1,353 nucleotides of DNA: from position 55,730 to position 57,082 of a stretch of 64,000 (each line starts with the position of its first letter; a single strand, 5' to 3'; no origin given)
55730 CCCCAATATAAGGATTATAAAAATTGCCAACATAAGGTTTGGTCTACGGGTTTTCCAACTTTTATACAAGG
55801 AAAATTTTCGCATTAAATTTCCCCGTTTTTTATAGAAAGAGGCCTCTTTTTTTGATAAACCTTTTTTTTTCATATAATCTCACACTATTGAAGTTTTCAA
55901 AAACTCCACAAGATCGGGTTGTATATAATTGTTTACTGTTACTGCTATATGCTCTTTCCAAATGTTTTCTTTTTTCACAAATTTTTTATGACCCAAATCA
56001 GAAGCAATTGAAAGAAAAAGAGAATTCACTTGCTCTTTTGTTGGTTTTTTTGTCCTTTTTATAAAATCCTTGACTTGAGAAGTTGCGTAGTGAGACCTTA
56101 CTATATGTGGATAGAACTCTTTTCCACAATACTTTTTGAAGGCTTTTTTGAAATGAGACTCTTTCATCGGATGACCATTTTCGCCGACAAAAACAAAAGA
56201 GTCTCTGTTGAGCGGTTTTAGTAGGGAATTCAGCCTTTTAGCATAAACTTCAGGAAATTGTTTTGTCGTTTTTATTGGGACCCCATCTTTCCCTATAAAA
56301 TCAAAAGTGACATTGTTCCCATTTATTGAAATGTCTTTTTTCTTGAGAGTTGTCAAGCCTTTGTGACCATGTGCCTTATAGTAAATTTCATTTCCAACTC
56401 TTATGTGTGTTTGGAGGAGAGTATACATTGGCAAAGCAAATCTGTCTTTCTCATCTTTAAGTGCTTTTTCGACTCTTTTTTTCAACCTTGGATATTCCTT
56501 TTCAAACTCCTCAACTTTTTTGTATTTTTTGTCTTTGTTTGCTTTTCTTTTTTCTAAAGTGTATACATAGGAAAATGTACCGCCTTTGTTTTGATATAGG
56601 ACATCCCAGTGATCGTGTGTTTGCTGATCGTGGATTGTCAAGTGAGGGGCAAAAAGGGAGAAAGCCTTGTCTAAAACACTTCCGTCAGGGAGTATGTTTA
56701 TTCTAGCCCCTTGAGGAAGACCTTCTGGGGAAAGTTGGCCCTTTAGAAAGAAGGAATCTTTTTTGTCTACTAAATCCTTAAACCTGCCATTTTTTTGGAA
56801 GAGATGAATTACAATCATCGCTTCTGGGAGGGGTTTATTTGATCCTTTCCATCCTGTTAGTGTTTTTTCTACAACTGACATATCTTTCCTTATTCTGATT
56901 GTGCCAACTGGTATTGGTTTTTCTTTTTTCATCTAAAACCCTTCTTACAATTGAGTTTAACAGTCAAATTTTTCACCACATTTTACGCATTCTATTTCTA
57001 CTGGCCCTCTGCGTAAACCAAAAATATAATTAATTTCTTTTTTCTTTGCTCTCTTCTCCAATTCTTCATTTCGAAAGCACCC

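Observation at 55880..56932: Poxvirus/bacterial-size topoisomerase IB in a DPANN-like archaeal context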

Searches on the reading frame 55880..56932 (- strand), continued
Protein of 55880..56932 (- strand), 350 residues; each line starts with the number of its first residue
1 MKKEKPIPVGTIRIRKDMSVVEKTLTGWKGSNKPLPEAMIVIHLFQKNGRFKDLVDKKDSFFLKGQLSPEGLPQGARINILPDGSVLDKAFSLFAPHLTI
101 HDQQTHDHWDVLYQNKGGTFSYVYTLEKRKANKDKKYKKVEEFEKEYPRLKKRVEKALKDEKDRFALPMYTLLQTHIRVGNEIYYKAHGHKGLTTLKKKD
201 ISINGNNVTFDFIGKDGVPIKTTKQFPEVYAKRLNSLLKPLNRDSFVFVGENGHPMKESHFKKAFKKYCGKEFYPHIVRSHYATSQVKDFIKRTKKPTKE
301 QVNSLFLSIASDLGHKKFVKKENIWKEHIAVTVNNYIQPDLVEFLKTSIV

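Call 65: list_cluster_members(proteins=[P0121, P0122, P0123, P0126, P0127, P0129, P0131, P0132, P0235, P0164])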
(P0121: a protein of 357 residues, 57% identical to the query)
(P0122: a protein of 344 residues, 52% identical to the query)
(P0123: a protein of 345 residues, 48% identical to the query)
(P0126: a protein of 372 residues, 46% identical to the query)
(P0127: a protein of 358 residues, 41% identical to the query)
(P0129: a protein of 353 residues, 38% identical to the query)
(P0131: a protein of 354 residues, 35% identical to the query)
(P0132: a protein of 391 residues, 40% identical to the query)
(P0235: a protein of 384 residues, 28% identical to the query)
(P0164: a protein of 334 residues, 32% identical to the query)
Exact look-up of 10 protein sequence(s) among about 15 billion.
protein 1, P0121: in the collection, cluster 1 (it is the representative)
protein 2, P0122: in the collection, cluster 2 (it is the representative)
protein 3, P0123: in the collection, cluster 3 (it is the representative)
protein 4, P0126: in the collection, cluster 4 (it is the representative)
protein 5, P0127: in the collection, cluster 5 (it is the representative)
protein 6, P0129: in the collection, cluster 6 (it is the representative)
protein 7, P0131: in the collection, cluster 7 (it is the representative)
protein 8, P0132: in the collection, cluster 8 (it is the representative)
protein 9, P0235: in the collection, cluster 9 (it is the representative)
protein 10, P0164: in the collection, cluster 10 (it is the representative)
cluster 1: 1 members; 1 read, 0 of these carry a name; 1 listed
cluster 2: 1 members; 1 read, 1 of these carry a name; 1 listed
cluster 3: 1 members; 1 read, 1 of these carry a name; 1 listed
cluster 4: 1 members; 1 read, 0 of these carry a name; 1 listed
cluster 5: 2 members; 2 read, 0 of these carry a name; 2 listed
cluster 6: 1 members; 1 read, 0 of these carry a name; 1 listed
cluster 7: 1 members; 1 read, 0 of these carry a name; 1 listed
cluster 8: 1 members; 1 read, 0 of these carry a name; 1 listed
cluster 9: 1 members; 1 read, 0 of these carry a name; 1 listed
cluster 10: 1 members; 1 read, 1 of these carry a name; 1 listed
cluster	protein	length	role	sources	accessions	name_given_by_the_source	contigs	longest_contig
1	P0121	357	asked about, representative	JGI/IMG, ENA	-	-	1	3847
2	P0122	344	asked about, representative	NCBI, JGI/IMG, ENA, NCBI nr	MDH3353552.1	MAG: hypothetical protein OEL87_03825 [Nanoarchaeota archaeon] | hypothetical protein [Nanoarchaeota archaeon]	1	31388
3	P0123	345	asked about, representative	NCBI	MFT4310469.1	MAG: hypothetical protein ACMXYC_02460 [Candidatus Woesearchaeota archaeon]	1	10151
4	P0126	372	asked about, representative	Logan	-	-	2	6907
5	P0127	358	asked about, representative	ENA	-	-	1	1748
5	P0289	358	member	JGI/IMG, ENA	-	-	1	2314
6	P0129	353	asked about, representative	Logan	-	-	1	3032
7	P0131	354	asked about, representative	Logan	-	-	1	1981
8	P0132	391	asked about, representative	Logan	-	-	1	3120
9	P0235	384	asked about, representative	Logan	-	-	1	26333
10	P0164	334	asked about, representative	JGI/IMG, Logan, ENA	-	DNA topoisomerase-1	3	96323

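Call 83: find_encoding_contigs(protein=P0235, flank=10000, max_places=2)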
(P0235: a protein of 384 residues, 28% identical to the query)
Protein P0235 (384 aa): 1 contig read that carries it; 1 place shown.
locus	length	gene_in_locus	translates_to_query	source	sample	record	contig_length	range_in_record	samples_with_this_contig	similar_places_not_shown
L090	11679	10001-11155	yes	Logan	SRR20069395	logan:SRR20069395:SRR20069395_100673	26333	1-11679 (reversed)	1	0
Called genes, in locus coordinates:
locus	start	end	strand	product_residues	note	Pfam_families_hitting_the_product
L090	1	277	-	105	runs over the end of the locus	-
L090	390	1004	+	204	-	-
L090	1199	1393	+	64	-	-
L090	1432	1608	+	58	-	-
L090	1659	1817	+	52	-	-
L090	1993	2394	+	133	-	-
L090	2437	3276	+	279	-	-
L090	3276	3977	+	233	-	-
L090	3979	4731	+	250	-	-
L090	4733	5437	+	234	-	-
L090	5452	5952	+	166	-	-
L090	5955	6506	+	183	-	PF01841:Transglut_core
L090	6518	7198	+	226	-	-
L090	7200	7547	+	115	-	-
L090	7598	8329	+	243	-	-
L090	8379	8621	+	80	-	-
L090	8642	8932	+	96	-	-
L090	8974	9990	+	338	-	-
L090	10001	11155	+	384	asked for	PF01028:Topoisom_I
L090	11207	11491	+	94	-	-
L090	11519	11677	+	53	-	?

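Call 84: search_protein_families(library=phrogs, proteins=[L090:2437-3276:+, L090:3276-3977:+, L090:3979-4731:+, L090:4733-5437:+, L090:5452-5952:+, L090:5955-6506:+, L090:6518-7198:+, L090:7598-8329:+, L090:8974-9990:+, L090:390-1004:+], max_evalue=0.001)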
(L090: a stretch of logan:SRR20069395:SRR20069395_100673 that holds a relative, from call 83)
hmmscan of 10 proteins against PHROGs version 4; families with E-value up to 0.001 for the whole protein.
L090:2437-3276:+ (279 aa): 0 families

L090:3276-3977:+ (233 aa): 0 families

L090:3979-4731:+ (250 aa): 0 families

L090:4733-5437:+ (234 aa): 0 families

L090:5452-5952:+ (166 aa): 0 families

L090:5955-6506:+ (183 aa): 0 families

L090:6518-7198:+ (226 aa): 0 families

L090:7598-8329:+ (243 aa): 0 families

L090:8974-9990:+ (338 aa): 0 families

L090:390-1004:+ (204 aa): 0 families

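Call 87: search_protein_families(library=pfam, proteins=[L077:2831-4150:+, L077:140-1336:+, L016:8753-10570:-, L016:7729-8775:-, L017:3372-5834:+, L017:5907-7913:+, L044:7556-9244:+, L044:1919-3367:+, L083:7535-9238:+, L071:4050-5384:+], max_evalue=0.00001)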
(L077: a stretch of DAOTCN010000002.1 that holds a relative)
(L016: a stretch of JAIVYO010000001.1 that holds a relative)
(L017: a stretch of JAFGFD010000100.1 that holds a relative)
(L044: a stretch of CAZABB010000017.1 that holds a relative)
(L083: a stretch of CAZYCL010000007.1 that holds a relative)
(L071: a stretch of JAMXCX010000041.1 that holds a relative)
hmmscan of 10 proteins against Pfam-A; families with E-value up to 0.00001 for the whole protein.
L077:2831-4150:+ (439 aa): 4 families
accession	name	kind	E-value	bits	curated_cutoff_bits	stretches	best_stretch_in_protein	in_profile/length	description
PF01935.23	DUF87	-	2.4e-12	47.9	23.2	1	32-251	3-206/220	Helicase HerA, central domain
PF05872.18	HerA_C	-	8.2e-07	28.5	22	0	299-368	255-323/502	Helicase HerA-like C-terminal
PF05707.18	Zot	-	1.4e-06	28.4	20.3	0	304-364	84-145/197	Zonular occludens toxin (Zot)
PF00004.35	AAA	-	2.1e-06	28.6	21.2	0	301-362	58-127/131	ATPase family associated with various cellular activities (AAA)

L077:140-1336:+ (398 aa): 4 families
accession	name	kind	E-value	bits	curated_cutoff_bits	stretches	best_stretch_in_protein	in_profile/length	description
PF00004.35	AAA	-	3.4e-14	53.9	21.2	1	45-143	2-113/131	ATPase family associated with various cellular activities (AAA)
PF21960.2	RCF1-5-like_lid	-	1.3e-06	28.7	27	1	168-207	1-41/43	RCF1/5-like, AAA+ ATPase lid domain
PF05496.18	RuvB_N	-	1.3e-06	28.7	27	1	13-117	2-102/159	Holliday junction DNA helicase RuvB P-loop domain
PF07728.20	AAA_5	-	3.2e-06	27.6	22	1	45-168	3-130/139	AAA domain (dynein-related subfamily)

L016:8753-10570:- (605 aa): 1 family
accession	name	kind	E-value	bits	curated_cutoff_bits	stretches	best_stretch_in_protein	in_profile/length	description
PF01496.24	V_ATPase_I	-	2.3e-28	99.1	30.7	2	144-378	159-416/815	V-type ATPase 116kDa subunit family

L016:7729-8775:- (348 aa): 2 families
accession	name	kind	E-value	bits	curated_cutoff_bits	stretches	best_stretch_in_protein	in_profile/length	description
PF00480.26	ROK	-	2.5e-69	234.5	22.9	1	47-341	2-291/294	ROK family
PF01869.26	BcrAD_BadFG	-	3.2e-06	27.3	31.5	0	47-112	1-71/271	BadF/BadG/BcrA/BcrD ATPase family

L017:3372-5834:+ (820 aa): 5 families
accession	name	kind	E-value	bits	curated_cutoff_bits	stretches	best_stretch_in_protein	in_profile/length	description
PF13603.12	tRNA-synt_1_2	-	3.5e-70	235.7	25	1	221-408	1-185/185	Leucyl-tRNA synthetase, editing domain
PF00133.28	tRNA-synt_1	-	1.2e-53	182.9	22.7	2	13-225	1-226/414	tRNA synthetases class I (I, L, M and V)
PF09334.17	tRNA-synt_1g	-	8.9e-36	123.9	20.1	2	41-182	7-145/391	tRNA synthetases class I (M)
PF08264.19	Anticodon_1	-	2.4e-25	89.6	25.1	1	658-782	1-143/148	Anticodon-binding domain of tRNA ligase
PF01406.26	tRNA-synt_1e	-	1.3e-06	28.5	27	0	570-609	240-280/301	tRNA synthetases class I (C) catalytic domain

L017:5907-7913:+ (668 aa): 1 family
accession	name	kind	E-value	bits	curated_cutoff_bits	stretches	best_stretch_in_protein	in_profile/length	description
PF13229.12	Beta_helix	-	1.3e-07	31.9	25.9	1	491-612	51-149/158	Right handed beta helix region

L044:7556-9244:+ (562 aa): 2 families
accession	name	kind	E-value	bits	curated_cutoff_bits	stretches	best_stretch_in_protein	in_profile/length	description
PF00999.27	Na_H_Exchanger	-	1.9e-34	119.6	26.2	1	26-396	4-365/375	Sodium/hydrogen exchanger, transmembrane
PF00571.33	CBS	-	1.1e-13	51.7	24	1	428-481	1-54/57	CBS domain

L044:1919-3367:+ (482 aa): 1 family
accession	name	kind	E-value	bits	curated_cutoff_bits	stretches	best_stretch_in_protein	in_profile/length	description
PF13537.11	GATase_7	-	7.8e-14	52.2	25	1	74-194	9-121/123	Glutamine amidotransferase domain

L083:7535-9238:+ (567 aa): 1 family
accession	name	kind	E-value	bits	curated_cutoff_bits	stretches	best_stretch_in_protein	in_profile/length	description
PF05050.19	Methyltransf_21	-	5.7e-09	36.8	22.7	1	41-201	1-172/173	Methyltransferase FkbM domain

L071:4050-5384:+ (444 aa): 3 families
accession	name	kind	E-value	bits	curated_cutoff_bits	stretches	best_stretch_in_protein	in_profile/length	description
PF00120.29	Gln-synt_C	-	1e-129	433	24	1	108-440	2-344/344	Glutamine synthetase, catalytic domain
PF03951.24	Gln-synt_N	-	1e-30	105.6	33.4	1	20-101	2-82/82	Glutamine synthetase, beta-Grasp domain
PF16952.10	Gln-synt_N_2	-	6.8e-06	26.3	35.7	0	14-106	9-112/112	Glutamine synthetase N-terminal domain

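Call 91: search_dna_similar(query=window:55880-56932:-, collection=phages, mode=protein, max_evalue=10, max_rows=25)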
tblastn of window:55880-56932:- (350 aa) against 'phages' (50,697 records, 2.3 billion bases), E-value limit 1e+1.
Records with a match: 9; places in all: 9; records where one place covers at least 80% of the query: 0.
Best place of each record, by identity: <60% 9.
By first word of the organism name: Xanthomonas 4; Erwinia 1; Bacteroides 1; uncultured 1; Bacteriophage 1; Lacticaseibacillus 1.
By host as written in the record: Xanthomonas hortorum pv. vitians CFBP8640 3; - 2; Erwinia sp. YA1 1; Xanthomonas sp. Q 1; Bacteroides salyersiae BSC162 1; Lacticaseibacillus paracasei LMG 19719 1.
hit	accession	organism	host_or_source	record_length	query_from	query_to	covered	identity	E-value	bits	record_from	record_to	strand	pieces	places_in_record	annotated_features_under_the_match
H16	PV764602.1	Xanthomonas phage PhiXhv-15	Xanthomonas hortorum pv. vitians ...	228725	159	343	53%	25.3%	6e-1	38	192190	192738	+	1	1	topoisomerase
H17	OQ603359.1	Erwinia phage Ep032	Erwinia sp. YA1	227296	159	343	53%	24.7%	6e-1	38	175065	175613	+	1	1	record has no annotation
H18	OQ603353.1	Xanthomonas phage Ep026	Xanthomonas sp. Q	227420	159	343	53%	24.7%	6e-1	38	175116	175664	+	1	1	record has no annotation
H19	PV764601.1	Xanthomonas phage PhiXhv-12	Xanthomonas hortorum pv. vitians ...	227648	159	343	53%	24.7%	6e-1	38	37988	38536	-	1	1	topoisomerase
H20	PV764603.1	Xanthomonas phage PhiXhv-16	Xanthomonas hortorum pv. vitians ...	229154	159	343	53%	24.7%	6e-1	38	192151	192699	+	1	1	topoisomerase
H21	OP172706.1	Bacteroides phage BS162P1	Bacteroides salyersiae BSC162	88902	163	316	44%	25.4%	1e-1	40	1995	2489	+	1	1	top1E: DNA topoisomerase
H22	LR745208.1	uncultured phage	metagenomic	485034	150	218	20%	37.5%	7e-1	38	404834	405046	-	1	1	record has no annotation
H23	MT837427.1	Bacteriophage sp.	human fecal samples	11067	269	350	23%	27.0%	3e+0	36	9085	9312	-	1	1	record has no annotation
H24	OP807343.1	Lacticaseibacillus phage P7.1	Lacticaseibacillus paracasei LMG 19719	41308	246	287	12%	24.4%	7e+0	35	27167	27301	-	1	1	hypothetical protein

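Call 97: search_protein_families(library=pfam, alignment_id=A1, max_evalue=0.01)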
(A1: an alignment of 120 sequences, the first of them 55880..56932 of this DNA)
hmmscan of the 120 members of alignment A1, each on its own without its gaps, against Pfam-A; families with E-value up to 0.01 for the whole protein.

A. member 1, window:55880-56932:- (350 aa): 2 families
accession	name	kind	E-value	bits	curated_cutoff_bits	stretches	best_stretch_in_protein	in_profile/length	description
PF01028.25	Topoisom_I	-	7.8e-18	65.1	23.7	1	129-322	4-202/228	Eukaryotic DNA topoisomerase I, catalytic core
PF00589.27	Phage_integrase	-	0.0013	19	27.1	1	195-284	43-138/172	Phage integrase family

B. families by the number of members that match (of 120 scanned): 5 families
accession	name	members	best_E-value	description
PF01028.25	Topoisom_I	120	6.8e-21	Eukaryotic DNA topoisomerase I, catalytic core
PF00589.27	Phage_integrase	31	1.3e-06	Phage integrase family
PF16795.10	Phage_integr_3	2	0.009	Archaeal phage integrase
PF00998.28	RdRP_3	1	0.0031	Viral RNA dependent RNA polymerase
PF02507.20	PSI_PsaF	1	0.0061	Photosystem I reaction centre subunit III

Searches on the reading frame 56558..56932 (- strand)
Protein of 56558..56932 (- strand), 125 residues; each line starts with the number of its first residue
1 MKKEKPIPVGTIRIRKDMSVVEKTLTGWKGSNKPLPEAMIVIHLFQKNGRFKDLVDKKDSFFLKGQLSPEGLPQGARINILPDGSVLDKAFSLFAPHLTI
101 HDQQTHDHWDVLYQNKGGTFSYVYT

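Call 76: predict_structure(alignment_id=A2)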
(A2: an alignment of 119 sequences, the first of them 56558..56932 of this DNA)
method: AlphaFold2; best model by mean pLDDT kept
length: 125 residues; sequences in the alignment: 119
mean_pLDDT: 91.0   pTM: 0.82
mean pLDDT of the five models: 91.0, 89.8, 89.8, 89.7, 89.6
residues with pLDDT >= 90: 97; 70-90: 20; 50-70: 7; < 50: 1
segments of 3 or more residues with pLDDT < 50: none
pLDDT, mean of each block of 10 residues (from residue 1): 78 97 97 95 95 96 97 93 92 94 72 89 84
secondary structure, 60 per line:
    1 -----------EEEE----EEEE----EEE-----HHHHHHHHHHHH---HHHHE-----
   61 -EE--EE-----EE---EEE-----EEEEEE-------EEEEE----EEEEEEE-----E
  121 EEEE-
elements in order: E12-15 E20-23 E28-30 H36-47 H51-54 E78-80 E86-91 E99-103 E108-114 E120-124

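Call 80: fold_search(model_id=the predicted structure, library=pdb)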
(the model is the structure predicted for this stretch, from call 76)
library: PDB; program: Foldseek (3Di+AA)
matches with E <= 10: 470; with E <= 0.001: 0
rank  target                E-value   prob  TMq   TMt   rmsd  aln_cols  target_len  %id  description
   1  2hvr_B                4.3e-01  0.09  0.19  0.11  13.7       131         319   11  Structure of T4 RNA Ligase 2 with Nicked 5'-Adenylated nucleic acid duplex containing a 3'-deoxyribonucleotide at the  (released 2006-10-17)
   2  6qlz_A                4.8e-01  0.23  0.23  0.28  12.2       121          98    5  IDOL F3ab subdomain (released 2020-02-19)
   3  7rt0                  6.8e-01  0.08  0.19  0.07  14.3       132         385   11  1.80 A resolution structure of MAO from P. nicotinovorans in complex with FAD (released 2021-08-25)
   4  8gcj_B                1.1e+00  0.08  0.21  0.11  11.9       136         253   10  PCNA (released 2024-05-29)
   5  2jzl_MODEL_1_A        1.2e+00  0.06  0.20  0.22  15.7       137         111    9  Structure of NcCVNH (N. CRASSA CVNH) (released 2008-03-25)
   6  8cht_B                1.3e+00  0.04  0.18  0.16  15.2       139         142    9  Crystal structure of human PURA (fragment Glu57-Glu212, PUR repeat I and II) (released 2024-02-21)
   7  3k44_A                1.3e+00  0.02  0.14  0.13  14.1       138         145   11  Crystal Structure of Drosophila melanogaster Pur-alpha (released 2009-10-27)
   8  8chv_A                1.3e+00  0.02  0.15  0.14  14.4       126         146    9  Crystal structure of human PURA (fragment Glu57-Glu212, PUR repeat I and II) R140P mutant (released 2024-02-21)
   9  6qlz_B                1.4e+00  0.13  0.23  0.30  12.0       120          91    5  IDOL F3ab subdomain (released 2020-02-19)
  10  6gis_C                1.4e+00  0.11  0.26  0.15  12.3       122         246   13  Structural basis of human clamp sliding on DNA (released 2018-05-30)
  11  8h5z_A                1.4e+00  0.05  0.19  0.06  17.2       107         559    7  Crystal structure of RadD/ATP analogue complex (released 2023-10-18)
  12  2gu3                  1.4e+00  0.04  0.17  0.16  15.2       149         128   13  YpmB protein from Bacillus subtilis (released 2006-05-30)
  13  6gis_A                1.5e+00  0.10  0.26  0.15  12.5       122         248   14  Structural basis of human clamp sliding on DNA (released 2018-05-30)
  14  3l8k_B                1.6e+00  0.41  0.19  0.06   1.9        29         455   24  Crystal structure of a dihydrolipoyl dehydrogenase from Sulfolobus solfataricus (released 2010-02-09)
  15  2yb5_A                1.7e+00  0.47  0.21  0.14   4.7        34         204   12  Structure of the fusidic acid resistance protein FusC (released 2012-01-25)
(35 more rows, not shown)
